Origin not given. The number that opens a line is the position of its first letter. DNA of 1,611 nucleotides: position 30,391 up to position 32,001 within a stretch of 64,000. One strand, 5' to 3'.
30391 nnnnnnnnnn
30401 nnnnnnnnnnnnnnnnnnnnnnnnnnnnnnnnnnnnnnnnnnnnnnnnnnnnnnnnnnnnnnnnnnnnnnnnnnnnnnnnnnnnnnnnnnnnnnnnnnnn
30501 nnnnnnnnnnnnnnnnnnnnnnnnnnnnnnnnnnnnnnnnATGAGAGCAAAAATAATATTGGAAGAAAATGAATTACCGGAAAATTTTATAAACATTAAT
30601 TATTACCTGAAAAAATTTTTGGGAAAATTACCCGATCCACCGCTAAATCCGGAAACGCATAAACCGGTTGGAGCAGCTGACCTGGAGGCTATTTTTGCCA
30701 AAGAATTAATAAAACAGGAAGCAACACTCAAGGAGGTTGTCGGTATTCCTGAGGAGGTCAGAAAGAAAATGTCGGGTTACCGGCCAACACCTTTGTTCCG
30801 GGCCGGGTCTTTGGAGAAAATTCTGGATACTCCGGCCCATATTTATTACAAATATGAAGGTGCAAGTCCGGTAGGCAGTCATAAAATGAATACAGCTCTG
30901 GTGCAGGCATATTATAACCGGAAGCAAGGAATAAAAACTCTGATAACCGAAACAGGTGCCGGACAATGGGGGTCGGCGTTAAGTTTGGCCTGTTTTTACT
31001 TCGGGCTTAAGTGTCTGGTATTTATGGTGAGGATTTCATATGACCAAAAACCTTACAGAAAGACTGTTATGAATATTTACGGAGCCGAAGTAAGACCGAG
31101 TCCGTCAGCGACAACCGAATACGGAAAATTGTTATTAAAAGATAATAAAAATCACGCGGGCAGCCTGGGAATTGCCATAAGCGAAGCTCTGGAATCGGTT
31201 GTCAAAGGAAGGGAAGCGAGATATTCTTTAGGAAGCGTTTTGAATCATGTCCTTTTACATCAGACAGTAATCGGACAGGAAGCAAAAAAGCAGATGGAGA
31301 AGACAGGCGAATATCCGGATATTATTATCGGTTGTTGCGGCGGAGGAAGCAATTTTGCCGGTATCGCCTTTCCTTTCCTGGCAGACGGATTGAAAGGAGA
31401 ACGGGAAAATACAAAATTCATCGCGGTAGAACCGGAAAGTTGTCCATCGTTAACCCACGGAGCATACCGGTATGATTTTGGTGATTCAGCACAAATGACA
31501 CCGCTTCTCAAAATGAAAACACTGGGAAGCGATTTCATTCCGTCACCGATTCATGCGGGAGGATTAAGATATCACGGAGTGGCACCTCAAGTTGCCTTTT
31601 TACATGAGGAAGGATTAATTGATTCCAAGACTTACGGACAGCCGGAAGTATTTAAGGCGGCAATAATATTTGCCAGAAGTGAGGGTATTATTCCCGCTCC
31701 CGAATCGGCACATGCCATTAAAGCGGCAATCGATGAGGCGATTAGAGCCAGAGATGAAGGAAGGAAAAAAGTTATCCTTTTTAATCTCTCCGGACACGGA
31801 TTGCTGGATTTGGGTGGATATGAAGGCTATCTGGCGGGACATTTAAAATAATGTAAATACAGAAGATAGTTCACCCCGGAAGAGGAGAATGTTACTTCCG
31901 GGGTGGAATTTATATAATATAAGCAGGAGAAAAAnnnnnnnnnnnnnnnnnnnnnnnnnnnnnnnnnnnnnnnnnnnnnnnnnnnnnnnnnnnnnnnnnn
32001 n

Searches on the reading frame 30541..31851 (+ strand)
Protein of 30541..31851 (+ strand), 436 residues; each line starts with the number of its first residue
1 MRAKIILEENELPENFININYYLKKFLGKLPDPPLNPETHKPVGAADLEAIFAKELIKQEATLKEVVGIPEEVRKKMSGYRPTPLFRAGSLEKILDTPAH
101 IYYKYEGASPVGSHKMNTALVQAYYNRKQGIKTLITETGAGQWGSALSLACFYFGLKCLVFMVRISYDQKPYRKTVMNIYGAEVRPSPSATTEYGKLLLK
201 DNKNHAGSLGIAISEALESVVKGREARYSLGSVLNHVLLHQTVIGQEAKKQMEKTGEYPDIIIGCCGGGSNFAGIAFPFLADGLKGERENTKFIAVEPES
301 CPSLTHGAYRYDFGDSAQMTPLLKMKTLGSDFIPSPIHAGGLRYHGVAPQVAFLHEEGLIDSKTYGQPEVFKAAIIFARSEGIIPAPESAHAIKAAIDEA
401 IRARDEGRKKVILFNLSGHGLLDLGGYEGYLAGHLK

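Call 7: search_protein_families(library=ncbifam, proteins=[window:30541-31851:+])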
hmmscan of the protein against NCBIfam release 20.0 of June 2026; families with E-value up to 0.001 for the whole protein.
window:30541-31851:+ (436 aa): 21 families
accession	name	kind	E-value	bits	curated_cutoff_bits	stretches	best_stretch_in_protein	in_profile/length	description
NF009057.0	PRK12391.1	equivalog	1.8e-201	669.5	366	1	2-435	3-430/441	TrpB-like pyridoxal phosphate-dependent enzyme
TIGR01415.1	trpB_rel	hypoth_equivalog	1.9e-191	636.3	518.85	1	13-433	2-418/419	TrpB-like pyridoxal phosphate-dependent enzyme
NF010376.0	PRK13803.1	equivalog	1.3e-49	169.5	819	1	72-431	251-595/600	bifunctional phosphoribosylanthranilate isomerase/tryptophan synthase subunit beta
TIGR00263.1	trpB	equivalog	5.2e-47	160.7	392.45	1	72-424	38-378/385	tryptophan synthase subunit beta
NF010375.0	PRK13802.1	equivalog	2.7e-33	115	1386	1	81-427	325-672/695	bifunctional indole-3-glycerol phosphate synthase/tryptophan synthase subunit beta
NF004996.0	PRK06381.1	equivalog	1.2e-12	47.6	266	1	81-184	14-112/319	threonine synthase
NF006050.0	PRK08197.1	equivalog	4.6e-10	38.8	303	1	79-203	77-196/406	threonine synthase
TIGR01139.1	cysK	equivalog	8.7e-10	38.3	350.95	1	91-338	13-227/298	cysteine synthase A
NF006390.0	PRK08639.1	equivalog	1.1e-09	37.8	421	0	81-173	24-114/418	threonine ammonia-lyase IlvA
TIGR02079.1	THD1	equivalog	4e-09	35.7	440.55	1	238-306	151-212/410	threonine ammonia-lyase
TIGR01136.1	cysKM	subfamily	1.7e-08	34.2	344.15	1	83-335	8-224/299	cysteine synthase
NF006094.0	PRK08246.1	subfamily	3.8e-08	33.1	331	1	80-306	21-208/310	serine/threonine dehydratase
NF040741.1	ornith_OrtB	equivalog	1.7e-07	30.1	550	1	98-170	81-150/464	2-amino-4-oxopentanoate thiolase subunit OrtB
NF007989.0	PRK10717.1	equivalog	3.5e-07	29.6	387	1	83-301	15-215/334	cysteine synthase A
TIGR03945.1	PLP_SbnA_fam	equivalog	1.7e-06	27.4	349.95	1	91-185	13-108/304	2,3-diaminopropionate biosynthesis protein SbnA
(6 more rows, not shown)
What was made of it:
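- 30541..31851 (+): trpB2 (TrpB-like PLP enzyme), the first regulated gene. NF009057, 669.5 bits; TIGR01415, 636.3 bits (call 7).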

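Call 8: search_protein_families(library=pfam, proteins=[window:30541-31851:+])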
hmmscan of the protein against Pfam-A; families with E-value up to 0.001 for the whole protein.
window:30541-31851:+ (436 aa): 1 family
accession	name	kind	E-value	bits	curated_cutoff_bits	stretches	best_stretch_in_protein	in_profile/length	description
PF00291.31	PALP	-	8.2e-41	140.7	35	1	79-418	4-295/295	Pyridoxal-phosphate dependent enzyme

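Call 9: find_related_loci(query=window:30541-31851:+, collection=genome_contigs, flank=4000)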
Query window:30541-31851:+ (436 aa) in genome_contigs; peptide patterns used: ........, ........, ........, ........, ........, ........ (x = any residue, [..] = any of these).
599 stretches matched a pattern (row limit reached: there are more); 593 encode a relative of the query (tblastn E <= 1e-3); the best 80 are kept; 80 distinct loci.
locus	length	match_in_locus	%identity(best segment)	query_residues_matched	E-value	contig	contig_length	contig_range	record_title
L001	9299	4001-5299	69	2-435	0e+0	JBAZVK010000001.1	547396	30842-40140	MAG: Patescibacteria group bacterium isolate SO_2017_GW1_250 NODE_97_length_547396_cov_7.957007_OW334_2017, whole genome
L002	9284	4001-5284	68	3-431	0e+0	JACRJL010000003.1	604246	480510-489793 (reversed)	MAG: Candidatus Roizmanbacteria bacterium isolate NC_groundwater_1828_Pr3_B-0.1um_37_28 SR-2_scaffold_141_2534256, whole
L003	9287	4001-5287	70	2-431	0e+0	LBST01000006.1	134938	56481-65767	MAG: Candidatus Roizmanbacteria bacterium GW2011_GWC1_37_12 US38_C0006, whole genome shotgun sequence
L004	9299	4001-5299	66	3-436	0e+0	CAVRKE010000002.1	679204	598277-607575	MAG: Candidatus Levybacteria bacterium isolate MFD01476.bin.1.95 genome assembly, contig: contig_6007, whole genome shot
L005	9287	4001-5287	64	10-436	0e+0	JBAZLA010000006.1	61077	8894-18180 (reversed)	MAG: Patescibacteria group bacterium isolate SO_2017_LW4_157 scaffold_1307_c1_LW137-91_2017, whole genome shotgun sequen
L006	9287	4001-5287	60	4-436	4e-178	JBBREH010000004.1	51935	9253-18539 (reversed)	MAG: Candidatus Doudnabacteria bacterium isolate Co_metawrap_2493 Cmw_2493_k141_4669391_length_51935_cov_22.9983, whole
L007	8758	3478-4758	60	4-435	2e-175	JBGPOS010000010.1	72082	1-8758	MAG: Tepidiformaceae bacterium isolate OBJ_0618_7090110_186 k141_2049885_length_72082_cov_17.2603, whole genome shotgun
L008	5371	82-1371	60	1-436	1e-175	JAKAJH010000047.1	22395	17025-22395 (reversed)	MAG: Bacteroidetes bacterium isolate WY3.bin82 NODE_3694_length_22395_cov_1.611640, whole genome shotgun sequence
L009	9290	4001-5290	59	2-436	2e-174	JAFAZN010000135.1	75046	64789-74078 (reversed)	MAG: Chloroflexota bacterium isolate CP_BM_RX_R9_6 BM_RX_R9_k147_809493, whole genome shotgun sequence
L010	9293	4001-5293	58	2-436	5e-173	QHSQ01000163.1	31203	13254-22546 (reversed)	MAG: Candidatus Rokuibacteriota bacterium isolate AR27 14_0903_09_40cm_scaffold_865_curated, whole genome shotgun sequen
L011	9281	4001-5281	61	5-435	7e-173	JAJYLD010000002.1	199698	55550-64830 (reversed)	MAG: bacterium isolate DBS2-1.bin63 NODE_85_length_199698_cov_4.888977, whole genome shotgun sequence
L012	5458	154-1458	60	13-436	1e-173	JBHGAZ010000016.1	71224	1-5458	MAG: Terriglobales bacterium isolate SBS.BIN.64 SBSBIN64_contig_16, whole genome shotgun sequence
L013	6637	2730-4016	59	2-435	1e-173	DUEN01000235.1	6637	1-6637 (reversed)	MAG TPA_asm: Caldilineae bacterium isolate J4 Contig235, whole genome shotgun sequence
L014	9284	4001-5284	59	4-436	3e-172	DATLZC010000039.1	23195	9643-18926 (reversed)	MAG TPA_asm: Dehalococcoidia bacterium isolate SMAG_U13288 k141_439546, whole genome shotgun sequence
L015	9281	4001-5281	60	4-435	3e-172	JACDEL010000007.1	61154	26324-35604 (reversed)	MAG: Chloroflexi bacterium isolate MGR_bin359 SD2903_NODE_28_length_61154_cov_1.810625, whole genome shotgun sequence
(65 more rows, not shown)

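Call 12: find_related_loci(query=window:30541-31851:+, collection=metagenome_contigs, flank=3000)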
Query window:30541-31851:+ (436 aa) in metagenome_contigs; peptide patterns used: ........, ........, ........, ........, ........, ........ (x = any residue, [..] = any of these).
600 stretches matched a pattern (row limit reached: there are more); 586 encode a relative of the query (tblastn E <= 1e-3); the best 80 are kept; 80 distinct loci.
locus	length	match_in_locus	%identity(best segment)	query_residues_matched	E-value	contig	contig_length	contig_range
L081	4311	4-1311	100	1-436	0e+0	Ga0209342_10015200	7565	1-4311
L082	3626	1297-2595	71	3-435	0e+0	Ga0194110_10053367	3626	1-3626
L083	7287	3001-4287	71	2-431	0e+0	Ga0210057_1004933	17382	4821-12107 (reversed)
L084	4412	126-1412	71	7-435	0e+0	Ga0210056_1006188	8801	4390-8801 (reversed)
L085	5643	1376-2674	70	2-435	0e+0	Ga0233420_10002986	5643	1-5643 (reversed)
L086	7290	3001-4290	69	5-435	0e+0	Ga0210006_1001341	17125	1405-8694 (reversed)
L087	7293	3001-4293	70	4-435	0e+0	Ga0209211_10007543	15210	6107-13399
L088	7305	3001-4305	66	1-436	0e+0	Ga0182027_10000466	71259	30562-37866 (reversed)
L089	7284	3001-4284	67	7-435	0e+0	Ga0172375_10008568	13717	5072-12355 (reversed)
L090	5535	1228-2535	62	1-436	0e+0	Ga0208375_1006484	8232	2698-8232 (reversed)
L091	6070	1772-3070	63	3-435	0e+0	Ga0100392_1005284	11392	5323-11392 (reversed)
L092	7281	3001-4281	59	4-435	2e-175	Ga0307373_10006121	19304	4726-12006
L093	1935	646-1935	59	2-436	0e+0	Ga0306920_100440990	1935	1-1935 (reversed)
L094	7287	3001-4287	60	1-435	2e-174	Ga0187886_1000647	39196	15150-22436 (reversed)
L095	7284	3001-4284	61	4-436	3e-174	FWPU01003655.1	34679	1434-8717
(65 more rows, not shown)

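Call 18: find_homologous_proteins(query=window:30541-31851:+, max_evalue=1e-100)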
Query window:30541-31851:+ (436 aa): 8000 proteins with E <= 1e-100 among 8000 candidates; the best 120 are listed.
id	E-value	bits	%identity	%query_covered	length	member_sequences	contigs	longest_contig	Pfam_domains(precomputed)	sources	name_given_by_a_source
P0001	9.2e-293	989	100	100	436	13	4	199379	PF00291.32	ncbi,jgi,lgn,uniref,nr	ncbi:TrpB-like pyridoxal-phosphate dependent enzyme [Candidatus Gottesmanbacteria bacterium RIFCSPHI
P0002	8.3e-219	745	75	100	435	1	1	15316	PF00291.32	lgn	-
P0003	3.3e-214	730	74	100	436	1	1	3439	PF00291.32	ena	-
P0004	5.5e-213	726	72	100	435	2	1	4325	PF00291.32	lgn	-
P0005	2.5e-212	724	72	99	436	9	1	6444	PF00291.32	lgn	-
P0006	5.7e-212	722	71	99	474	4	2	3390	PF00291.32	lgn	-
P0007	1.2e-211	721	72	98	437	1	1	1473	PF00291.32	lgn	-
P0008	1.3e-211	721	74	100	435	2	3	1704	PF00291.32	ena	-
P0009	2.1e-211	721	73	99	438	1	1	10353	PF00291.32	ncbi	-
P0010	2.2e-211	720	71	100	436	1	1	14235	PF00291.32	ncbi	-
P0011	2.4e-211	720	72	100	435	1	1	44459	PF00291.32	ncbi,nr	ncbi:TrpB-like pyridoxal phosphate-dependent enzyme [Patescibacteria group bacterium]|nr:TrpB-like p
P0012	2.4e-211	720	72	100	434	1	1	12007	PF00291.32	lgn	-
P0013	3.8e-211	720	72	100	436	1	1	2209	PF00291.32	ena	-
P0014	1.5e-210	718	70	100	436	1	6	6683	PF00291.32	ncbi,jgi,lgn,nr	ncbi:TrpB-like pyridoxal phosphate-dependent enzyme [Candidatus Gottesmanbacteria bacterium]|nr:TrpB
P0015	1.6e-210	718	72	100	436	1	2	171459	PF00291.32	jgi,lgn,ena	jgi:tryptophan synthase beta chain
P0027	3.1e-208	710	71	99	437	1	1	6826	PF00291.32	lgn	-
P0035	2.8e-207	707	71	100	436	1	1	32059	PF00291.32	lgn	-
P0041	7.6e-207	705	71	100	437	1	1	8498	PF00291.32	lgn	-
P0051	4.1e-206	703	71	97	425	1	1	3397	PF00291.32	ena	-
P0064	3.6e-205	700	70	100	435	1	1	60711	PF00291.32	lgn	-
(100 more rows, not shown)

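Call 19: find_encoding_contigs(protein=P0001, flank=2500, max_places=10)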
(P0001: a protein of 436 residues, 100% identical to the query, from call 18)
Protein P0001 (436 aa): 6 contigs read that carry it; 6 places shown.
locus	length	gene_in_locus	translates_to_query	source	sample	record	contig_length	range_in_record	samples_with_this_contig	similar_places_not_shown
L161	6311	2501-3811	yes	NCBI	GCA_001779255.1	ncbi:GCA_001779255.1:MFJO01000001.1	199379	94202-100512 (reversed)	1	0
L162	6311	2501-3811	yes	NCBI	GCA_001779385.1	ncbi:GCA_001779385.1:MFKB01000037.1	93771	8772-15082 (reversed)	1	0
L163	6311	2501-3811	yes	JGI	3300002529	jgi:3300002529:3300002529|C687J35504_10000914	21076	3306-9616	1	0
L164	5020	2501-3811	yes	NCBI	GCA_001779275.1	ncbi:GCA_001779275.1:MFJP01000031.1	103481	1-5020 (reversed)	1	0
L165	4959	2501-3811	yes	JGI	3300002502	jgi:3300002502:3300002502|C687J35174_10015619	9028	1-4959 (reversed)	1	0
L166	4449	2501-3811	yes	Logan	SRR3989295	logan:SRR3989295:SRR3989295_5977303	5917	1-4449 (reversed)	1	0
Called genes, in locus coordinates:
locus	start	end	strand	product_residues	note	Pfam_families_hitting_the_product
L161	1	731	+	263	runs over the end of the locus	PF02129:Peptidase_S15 (faint), PF02273:Acyl_transf_2, PF12146:Hydrolase_4, PF20434:BD-FAE (weak), PF00561:Abhydrolase_1, PF12697:Abhydrolase_6, PF20408:Abhydrolase_11 (weak), PF00326:Peptidase_S9, +1 more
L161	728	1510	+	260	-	PF23023:Anti-Pycsar_Apyc1 (faint), PF00753:Lactamase_B (weak), PF12706:Lactamase_B_2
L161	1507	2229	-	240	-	PF04191:PEMT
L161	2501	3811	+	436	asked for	PF00291:PALP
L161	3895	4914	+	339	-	PF00579:tRNA-synt_1b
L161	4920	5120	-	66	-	-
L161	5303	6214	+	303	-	PF04542:Sigma70_r2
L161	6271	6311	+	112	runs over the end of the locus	PF01588:tRNA_bind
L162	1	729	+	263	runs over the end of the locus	PF02129:Peptidase_S15 (faint), PF02273:Acyl_transf_2, PF12146:Hydrolase_4, PF20434:BD-FAE (weak), PF00561:Abhydrolase_1, PF12697:Abhydrolase_6, PF20408:Abhydrolase_11 (weak), PF00326:Peptidase_S9, +1 more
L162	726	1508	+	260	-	PF23023:Anti-Pycsar_Apyc1 (faint), PF00753:Lactamase_B (weak), PF12706:Lactamase_B_2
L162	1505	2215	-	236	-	PF04191:PEMT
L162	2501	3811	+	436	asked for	PF00291:PALP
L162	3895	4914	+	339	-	PF00579:tRNA-synt_1b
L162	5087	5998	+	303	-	PF04542:Sigma70_r2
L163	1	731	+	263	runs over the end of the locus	PF02129:Peptidase_S15 (faint), PF02273:Acyl_transf_2, PF12146:Hydrolase_4, PF20434:BD-FAE (weak), PF00561:Abhydrolase_1, PF12697:Abhydrolase_6, PF20408:Abhydrolase_11 (weak), PF00326:Peptidase_S9, +1 more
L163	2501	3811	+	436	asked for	PF00291:PALP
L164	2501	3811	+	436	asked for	PF00291:PALP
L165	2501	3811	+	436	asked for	PF00291:PALP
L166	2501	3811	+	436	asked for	PF00291:PALP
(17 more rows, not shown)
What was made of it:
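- Some gene callers extended the gene to 236-269 aa (call 19). Other callers chose 183 aa (call 19).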

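Call 20: find_encoding_contigs(protein=P0002, flank=2500, max_places=4)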
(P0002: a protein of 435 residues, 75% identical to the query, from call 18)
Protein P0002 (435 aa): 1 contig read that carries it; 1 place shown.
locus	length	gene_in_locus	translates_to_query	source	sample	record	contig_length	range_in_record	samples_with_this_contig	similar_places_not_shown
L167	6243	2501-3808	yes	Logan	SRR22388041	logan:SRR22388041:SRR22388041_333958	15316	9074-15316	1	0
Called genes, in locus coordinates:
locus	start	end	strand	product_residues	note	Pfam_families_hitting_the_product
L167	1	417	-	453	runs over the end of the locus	-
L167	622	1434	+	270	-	PF12706:Lactamase_B_2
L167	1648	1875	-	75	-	-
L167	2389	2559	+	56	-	-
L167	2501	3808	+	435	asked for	PF00291:PALP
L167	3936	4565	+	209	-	PF01613:Flavin_Reduct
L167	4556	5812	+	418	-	PF04055:Radical_SAM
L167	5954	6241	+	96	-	?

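Call 21: find_encoding_contigs(protein=P0014, flank=2500, max_places=6)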
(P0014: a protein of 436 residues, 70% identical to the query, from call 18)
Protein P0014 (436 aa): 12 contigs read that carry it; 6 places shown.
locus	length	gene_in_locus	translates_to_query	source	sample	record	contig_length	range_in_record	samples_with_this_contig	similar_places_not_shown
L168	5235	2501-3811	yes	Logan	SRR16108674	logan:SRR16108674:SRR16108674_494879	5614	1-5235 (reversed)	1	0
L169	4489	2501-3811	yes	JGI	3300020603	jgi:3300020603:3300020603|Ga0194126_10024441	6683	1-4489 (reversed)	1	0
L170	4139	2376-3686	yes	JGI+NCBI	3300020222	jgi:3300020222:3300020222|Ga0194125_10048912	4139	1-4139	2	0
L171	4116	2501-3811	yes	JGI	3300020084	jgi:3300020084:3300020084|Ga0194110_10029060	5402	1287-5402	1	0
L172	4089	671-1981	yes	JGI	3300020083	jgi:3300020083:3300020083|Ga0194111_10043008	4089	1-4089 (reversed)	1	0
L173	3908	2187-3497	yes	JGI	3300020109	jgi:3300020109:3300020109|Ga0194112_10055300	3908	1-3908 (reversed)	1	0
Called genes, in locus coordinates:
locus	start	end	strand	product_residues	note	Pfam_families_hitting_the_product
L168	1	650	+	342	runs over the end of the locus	?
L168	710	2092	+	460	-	PF13173:AAA_14, PF13635:DUF4143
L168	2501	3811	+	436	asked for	PF00291:PALP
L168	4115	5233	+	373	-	?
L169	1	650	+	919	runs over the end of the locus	PF01326:PPDK_N, PF00391:PEP-utilizers, PF02896:PEP-utilizers_C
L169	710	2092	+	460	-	PF13173:AAA_14, PF13635:DUF4143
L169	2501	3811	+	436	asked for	PF00291:PALP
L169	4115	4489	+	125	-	?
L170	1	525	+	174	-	PF02896:PEP-utilizers_C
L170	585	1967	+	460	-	PF13173:AAA_14, PF13635:DUF4143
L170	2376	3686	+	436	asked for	PF00291:PALP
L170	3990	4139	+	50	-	?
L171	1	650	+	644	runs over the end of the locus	?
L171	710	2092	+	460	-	PF13173:AAA_14, PF13635:DUF4143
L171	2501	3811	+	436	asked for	PF00291:PALP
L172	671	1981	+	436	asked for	PF00291:PALP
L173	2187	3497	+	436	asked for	PF00291:PALP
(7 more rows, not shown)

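Call 24: find_encoding_contigs(protein=P0004, flank=1500, max_places=3)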
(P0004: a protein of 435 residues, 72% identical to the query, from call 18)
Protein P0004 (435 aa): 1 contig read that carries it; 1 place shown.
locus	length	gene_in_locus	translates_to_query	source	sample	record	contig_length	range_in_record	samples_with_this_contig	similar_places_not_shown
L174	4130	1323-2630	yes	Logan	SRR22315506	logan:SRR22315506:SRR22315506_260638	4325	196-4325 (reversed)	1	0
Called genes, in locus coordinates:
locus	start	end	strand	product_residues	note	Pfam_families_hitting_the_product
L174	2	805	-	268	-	?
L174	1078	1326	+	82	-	-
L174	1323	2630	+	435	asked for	PF00291:PALP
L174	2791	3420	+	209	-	PF01613:Flavin_Reduct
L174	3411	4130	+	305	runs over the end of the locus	?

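Call 25: find_encoding_contigs(protein=P0010, flank=1500, max_places=3)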
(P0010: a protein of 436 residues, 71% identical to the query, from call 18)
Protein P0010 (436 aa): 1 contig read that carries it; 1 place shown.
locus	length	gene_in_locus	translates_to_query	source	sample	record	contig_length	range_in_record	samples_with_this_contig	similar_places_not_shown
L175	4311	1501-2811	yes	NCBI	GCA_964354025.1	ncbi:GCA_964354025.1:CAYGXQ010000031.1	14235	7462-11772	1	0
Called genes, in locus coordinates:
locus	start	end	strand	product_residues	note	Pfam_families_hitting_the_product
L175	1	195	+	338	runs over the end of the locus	-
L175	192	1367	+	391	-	PF00579:tRNA-synt_1b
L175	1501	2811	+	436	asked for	PF00291:PALP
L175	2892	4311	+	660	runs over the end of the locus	PF04073:tRNA_edit, PF00579:tRNA-synt_1b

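Call 26: find_encoding_contigs(protein=P0003, flank=1500, max_places=3)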
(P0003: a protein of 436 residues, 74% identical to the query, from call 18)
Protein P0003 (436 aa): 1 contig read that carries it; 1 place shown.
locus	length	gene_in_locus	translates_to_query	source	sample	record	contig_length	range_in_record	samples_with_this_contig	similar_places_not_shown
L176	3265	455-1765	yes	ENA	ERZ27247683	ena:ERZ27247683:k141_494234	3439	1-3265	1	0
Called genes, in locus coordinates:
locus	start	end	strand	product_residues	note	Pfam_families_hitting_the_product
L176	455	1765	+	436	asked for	PF00291:PALP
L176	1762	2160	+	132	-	PF02195:ParB_N (weak)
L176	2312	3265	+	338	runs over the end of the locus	PF00579:tRNA-synt_1b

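Call 27: find_encoding_contigs(protein=P0064, flank=1500, max_places=3)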
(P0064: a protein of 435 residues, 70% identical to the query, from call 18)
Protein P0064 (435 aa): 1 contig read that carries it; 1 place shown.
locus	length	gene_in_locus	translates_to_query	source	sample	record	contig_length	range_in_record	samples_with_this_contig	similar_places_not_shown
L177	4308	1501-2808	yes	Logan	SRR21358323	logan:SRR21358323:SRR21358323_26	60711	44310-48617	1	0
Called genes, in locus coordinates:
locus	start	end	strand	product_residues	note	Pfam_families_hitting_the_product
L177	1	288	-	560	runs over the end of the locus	PF05157:MshEN, PF00437:T2SSE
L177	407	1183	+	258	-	PF12706:Lactamase_B_2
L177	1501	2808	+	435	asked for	PF00291:PALP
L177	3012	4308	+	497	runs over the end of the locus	PF04073:tRNA_edit, PF00579:tRNA-synt_1b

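Call 28: find_encoding_contigs(protein=P0015, flank=1500, max_places=3)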
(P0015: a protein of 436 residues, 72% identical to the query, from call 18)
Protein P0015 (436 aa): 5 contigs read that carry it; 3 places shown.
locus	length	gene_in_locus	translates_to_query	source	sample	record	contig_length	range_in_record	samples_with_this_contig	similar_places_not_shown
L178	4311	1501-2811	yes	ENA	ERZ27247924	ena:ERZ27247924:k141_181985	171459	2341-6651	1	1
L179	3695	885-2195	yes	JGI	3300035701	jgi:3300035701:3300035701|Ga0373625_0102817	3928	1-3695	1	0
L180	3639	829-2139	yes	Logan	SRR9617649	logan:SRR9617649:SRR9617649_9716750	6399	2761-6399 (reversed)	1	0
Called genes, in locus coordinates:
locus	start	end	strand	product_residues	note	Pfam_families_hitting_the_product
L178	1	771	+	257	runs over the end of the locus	PF00753:Lactamase_B (weak), PF12706:Lactamase_B_2 (weak)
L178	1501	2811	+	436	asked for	PF00291:PALP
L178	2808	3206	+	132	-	PF02195:ParB_N (weak)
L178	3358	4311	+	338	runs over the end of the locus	PF00579:tRNA-synt_1b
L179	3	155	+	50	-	?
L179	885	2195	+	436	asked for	PF00291:PALP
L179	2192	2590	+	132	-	PF02195:ParB_N (weak)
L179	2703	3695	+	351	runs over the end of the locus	PF00579:tRNA-synt_1b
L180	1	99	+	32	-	?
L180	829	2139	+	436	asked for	PF00291:PALP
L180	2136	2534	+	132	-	PF02195:ParB_N (weak)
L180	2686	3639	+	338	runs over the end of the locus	PF00579:tRNA-synt_1b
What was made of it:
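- The homologous leaders lie next to entirely different upstream genes (calls 20, 21, 24, 28).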

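Call 31: find_encoding_contigs(protein=P0041, flank=1500, max_places=2)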
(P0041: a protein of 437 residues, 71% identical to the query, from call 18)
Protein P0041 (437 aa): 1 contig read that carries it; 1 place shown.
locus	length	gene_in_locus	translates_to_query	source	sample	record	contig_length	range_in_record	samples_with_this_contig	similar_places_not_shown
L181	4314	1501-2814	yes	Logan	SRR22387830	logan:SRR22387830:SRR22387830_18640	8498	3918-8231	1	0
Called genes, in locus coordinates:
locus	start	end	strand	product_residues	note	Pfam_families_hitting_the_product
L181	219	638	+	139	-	PF10502:Peptidase_S26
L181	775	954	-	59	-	-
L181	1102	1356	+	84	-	PF01371:Trp_repressor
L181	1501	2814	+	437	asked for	PF00291:PALP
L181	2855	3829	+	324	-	PF00579:tRNA-synt_1b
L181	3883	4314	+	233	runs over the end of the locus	?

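Call 32: find_encoding_contigs(protein=P0035, flank=1500, max_places=2)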
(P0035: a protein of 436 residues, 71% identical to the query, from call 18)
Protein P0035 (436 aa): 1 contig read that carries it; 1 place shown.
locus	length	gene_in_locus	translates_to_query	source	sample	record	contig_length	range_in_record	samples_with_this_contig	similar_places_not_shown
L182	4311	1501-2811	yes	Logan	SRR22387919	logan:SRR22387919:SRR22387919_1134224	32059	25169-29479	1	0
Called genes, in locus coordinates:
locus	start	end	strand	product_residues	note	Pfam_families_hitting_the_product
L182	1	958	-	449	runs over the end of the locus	PF00206:Lyase_1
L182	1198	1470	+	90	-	PF01371:Trp_repressor, PF13384:HTH_23 (faint)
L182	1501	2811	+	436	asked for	PF00291:PALP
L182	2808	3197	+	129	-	PF02195:ParB_N (weak)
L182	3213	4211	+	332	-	PF00579:tRNA-synt_1b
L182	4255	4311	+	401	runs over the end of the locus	PF05496:RuvB_N, PF00158:Sigma54_activat (faint), PF13191:AAA_16 (faint), PF00004:AAA, PF07728:AAA_5 (weak), PF13173:AAA_14 (weak), PF16193:AAA_assoc_2, PF12002:MgsA_C, +1 more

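Call 33: find_encoding_contigs(protein=P0027, flank=1500, max_places=2)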
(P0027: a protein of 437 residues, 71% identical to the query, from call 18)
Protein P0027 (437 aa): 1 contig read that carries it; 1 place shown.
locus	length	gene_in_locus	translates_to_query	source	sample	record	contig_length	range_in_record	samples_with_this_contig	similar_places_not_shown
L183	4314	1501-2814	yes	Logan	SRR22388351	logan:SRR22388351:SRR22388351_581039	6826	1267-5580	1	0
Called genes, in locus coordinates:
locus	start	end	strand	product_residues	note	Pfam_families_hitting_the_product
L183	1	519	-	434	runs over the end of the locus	PF00206:Lyase_1, PF14698:ASL_C2 (faint)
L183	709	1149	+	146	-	PF02580:Tyr_Deacylase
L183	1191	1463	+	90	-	PF01371:Trp_repressor, PF13384:HTH_23 (faint)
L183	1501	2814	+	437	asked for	PF00291:PALP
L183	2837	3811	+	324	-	PF00579:tRNA-synt_1b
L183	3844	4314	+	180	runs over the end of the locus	-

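Call 34: find_encoding_contigs(protein=P0051, flank=1500, max_places=2)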
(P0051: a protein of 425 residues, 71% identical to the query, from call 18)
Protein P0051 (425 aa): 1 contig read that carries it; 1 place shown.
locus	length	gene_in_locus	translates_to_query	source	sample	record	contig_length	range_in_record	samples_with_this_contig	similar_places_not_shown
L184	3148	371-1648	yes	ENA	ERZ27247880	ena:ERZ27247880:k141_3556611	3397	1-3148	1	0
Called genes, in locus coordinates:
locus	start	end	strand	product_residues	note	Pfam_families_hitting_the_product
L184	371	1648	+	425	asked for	PF00291:PALP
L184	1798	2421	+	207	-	PF01613:Flavin_Reduct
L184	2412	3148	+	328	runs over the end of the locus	?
